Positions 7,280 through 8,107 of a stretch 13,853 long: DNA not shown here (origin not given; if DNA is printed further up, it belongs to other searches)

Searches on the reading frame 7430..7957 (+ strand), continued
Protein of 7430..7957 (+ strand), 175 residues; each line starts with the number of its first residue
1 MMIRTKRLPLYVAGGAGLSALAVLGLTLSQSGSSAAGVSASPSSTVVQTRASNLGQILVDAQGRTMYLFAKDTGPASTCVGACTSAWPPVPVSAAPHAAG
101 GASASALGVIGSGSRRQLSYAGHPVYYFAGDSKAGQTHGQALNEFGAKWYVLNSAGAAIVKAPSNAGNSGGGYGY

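Call 79: find_encoding_contigs(protein=P0130, flank=5000, max_places=2)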
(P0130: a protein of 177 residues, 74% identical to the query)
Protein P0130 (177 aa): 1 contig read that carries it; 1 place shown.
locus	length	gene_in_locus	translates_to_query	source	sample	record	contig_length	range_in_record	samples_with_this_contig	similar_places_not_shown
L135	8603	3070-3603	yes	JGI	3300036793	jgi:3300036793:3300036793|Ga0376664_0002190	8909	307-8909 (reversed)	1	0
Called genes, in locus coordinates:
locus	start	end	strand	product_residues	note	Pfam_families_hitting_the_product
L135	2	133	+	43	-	?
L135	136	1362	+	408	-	PF02322:Cyt_bd_oxida_II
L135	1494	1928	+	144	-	PF01957:NfeD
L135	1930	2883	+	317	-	PF01145:Band_7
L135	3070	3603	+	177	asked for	PF03640:Lipoprotein_15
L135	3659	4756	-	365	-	-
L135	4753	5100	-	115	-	PF03965:Penicillinase_R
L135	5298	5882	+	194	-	PF04542:Sigma70_r2, PF08281:Sigma70_r4_2 (weak), PF04545:Sigma70_r4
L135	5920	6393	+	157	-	-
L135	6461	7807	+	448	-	PF01569:PAP2, PF22778:VCPO_2nd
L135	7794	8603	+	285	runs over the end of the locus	PF06342:DUF1057 (weak), PF12146:Hydrolase_4, PF00561:Abhydrolase_1, PF12697:Abhydrolase_6, PF06821:Ser_hydrolase (faint)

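Call 80: find_encoding_contigs(protein=P0132, flank=5000, max_places=2)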
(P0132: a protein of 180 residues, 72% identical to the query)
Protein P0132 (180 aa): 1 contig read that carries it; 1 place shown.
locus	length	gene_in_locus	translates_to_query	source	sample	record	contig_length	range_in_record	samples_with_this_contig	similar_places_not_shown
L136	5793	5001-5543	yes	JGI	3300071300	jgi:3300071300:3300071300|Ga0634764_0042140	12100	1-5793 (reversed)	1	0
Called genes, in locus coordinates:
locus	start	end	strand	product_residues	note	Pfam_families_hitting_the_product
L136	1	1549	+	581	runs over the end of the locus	PF01019:G_glu_transpept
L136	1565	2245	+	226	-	PF03737:RraA-like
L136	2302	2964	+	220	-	PF00392:GntR, PF07729:FCD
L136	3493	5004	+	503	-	PF03109:ABC1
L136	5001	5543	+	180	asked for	PF03640:Lipoprotein_15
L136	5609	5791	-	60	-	?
